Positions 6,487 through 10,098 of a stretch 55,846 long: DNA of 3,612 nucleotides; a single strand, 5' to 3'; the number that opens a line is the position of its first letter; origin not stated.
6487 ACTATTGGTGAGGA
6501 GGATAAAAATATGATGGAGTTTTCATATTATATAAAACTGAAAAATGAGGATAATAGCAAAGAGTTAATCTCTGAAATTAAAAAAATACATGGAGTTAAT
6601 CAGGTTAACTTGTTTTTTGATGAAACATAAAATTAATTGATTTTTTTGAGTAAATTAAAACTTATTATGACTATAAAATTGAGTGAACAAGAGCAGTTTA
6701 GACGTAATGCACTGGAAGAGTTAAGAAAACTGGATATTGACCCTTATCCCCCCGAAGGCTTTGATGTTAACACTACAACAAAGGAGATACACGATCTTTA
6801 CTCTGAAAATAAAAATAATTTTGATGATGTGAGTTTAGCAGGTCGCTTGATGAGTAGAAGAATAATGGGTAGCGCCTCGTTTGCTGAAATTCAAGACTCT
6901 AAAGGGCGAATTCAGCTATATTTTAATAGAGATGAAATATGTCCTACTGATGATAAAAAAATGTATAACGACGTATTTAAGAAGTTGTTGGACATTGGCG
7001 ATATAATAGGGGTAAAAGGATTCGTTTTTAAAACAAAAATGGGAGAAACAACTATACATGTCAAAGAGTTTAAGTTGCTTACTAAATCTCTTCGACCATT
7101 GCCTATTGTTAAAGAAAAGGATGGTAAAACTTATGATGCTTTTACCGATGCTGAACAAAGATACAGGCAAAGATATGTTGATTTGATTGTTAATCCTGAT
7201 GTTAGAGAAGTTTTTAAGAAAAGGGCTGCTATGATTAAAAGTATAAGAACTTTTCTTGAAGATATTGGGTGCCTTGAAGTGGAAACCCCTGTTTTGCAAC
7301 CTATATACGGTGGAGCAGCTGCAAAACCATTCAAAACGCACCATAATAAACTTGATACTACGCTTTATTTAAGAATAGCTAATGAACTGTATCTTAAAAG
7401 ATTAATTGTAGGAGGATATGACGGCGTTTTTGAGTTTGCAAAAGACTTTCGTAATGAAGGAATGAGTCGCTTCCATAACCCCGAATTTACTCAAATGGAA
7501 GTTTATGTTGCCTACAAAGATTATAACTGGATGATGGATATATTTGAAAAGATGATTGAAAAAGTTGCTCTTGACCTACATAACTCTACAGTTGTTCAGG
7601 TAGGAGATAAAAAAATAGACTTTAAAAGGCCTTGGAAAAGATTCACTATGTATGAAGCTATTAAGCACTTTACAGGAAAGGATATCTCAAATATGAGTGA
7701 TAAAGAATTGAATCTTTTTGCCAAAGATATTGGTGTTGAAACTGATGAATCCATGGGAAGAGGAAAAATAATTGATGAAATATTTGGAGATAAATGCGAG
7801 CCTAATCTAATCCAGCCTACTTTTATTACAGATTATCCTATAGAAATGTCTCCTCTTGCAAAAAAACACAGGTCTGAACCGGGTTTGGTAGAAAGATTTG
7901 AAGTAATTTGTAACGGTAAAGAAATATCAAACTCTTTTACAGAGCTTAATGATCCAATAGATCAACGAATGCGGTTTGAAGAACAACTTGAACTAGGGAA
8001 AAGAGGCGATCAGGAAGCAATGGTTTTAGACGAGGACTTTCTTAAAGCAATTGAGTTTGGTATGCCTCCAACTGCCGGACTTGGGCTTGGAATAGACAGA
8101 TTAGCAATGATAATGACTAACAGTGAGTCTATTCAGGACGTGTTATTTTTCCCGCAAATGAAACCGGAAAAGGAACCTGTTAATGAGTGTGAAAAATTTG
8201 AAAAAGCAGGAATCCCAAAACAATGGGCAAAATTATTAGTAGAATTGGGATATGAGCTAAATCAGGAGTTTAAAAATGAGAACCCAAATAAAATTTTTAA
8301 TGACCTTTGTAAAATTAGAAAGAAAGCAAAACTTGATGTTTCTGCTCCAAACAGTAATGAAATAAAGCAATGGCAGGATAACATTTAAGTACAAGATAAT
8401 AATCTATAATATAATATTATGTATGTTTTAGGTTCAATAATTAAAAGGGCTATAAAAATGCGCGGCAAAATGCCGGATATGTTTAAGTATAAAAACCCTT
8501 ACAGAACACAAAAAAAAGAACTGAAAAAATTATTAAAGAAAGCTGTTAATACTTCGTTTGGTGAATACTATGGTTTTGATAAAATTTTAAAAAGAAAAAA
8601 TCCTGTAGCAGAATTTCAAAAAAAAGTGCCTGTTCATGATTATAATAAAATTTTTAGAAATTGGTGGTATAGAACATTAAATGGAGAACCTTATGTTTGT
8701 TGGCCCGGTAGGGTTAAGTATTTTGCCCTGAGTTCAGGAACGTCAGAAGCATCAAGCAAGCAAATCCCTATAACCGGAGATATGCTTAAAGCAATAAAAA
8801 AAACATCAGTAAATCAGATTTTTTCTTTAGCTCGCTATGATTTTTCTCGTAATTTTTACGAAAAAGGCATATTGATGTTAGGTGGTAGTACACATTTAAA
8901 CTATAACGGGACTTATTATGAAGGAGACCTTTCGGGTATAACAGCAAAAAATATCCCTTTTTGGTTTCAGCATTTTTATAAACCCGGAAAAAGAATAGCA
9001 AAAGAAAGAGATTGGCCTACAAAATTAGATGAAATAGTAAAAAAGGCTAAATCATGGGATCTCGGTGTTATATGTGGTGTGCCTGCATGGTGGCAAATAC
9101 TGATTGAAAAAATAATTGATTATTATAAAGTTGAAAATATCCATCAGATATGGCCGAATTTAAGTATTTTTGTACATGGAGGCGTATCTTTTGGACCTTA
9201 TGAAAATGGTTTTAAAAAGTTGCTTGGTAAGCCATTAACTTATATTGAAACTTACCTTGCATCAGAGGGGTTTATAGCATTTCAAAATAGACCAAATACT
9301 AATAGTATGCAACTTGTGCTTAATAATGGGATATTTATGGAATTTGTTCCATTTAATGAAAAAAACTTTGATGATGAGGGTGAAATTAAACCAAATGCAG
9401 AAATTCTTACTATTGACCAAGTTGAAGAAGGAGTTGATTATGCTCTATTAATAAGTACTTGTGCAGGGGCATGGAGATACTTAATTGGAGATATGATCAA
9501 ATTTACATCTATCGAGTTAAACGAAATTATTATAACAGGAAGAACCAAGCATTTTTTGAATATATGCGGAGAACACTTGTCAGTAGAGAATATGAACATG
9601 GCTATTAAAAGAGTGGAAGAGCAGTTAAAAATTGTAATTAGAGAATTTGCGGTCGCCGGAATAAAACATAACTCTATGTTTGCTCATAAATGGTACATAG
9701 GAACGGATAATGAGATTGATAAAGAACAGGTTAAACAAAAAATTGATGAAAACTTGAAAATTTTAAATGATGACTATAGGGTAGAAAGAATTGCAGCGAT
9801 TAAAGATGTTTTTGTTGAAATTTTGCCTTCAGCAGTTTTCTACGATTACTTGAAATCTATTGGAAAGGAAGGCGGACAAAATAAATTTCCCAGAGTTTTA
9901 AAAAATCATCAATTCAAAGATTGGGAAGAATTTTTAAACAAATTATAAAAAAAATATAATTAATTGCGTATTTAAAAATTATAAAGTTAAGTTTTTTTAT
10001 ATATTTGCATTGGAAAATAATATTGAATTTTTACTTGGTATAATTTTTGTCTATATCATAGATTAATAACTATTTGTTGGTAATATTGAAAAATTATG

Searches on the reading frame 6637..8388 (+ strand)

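Call 68: search_protein_families(library=pfam, proteins=[window:6637-8388:+], max_evalue=0.0001)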
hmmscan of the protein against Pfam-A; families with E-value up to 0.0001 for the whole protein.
window:6637-8388:+ (583 aa): 3 families
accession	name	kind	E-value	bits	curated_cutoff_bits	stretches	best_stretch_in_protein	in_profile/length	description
PF00152.25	tRNA-synt_2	-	1.4e-89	300.7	25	1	172-509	2-308/308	tRNA synthetases class II (D, K and N)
PF01336.31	tRNA_anti-codon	-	2.3e-14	53.5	27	1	65-148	1-75/75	OB-fold nucleic acid binding domain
PF01409.25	tRNA-synt_2d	-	1.6e-05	24.9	19.8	0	265-333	106-173/246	tRNA synthetases class II core domain (F)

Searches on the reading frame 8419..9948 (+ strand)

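Call 68: search_protein_families(library=pfam, proteins=[window:8419-9948:+], max_evalue=0.0001)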
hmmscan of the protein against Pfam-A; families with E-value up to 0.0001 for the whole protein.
window:8419-9948:+ (509 aa): 3 families
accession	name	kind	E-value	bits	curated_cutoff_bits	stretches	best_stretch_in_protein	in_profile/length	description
PF03321.19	GH3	-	2.2e-30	106.4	23.6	2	25-185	10-166/304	GH3 family N-terminal domain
PF23571.1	GH3_M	-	2.4e-15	56.8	23.6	1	299-365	2-63/75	GH3 family central domain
PF23572.1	GH3_C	-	5.7e-10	40.3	23.6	1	391-497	2-118/119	GH3 family C-terminal domain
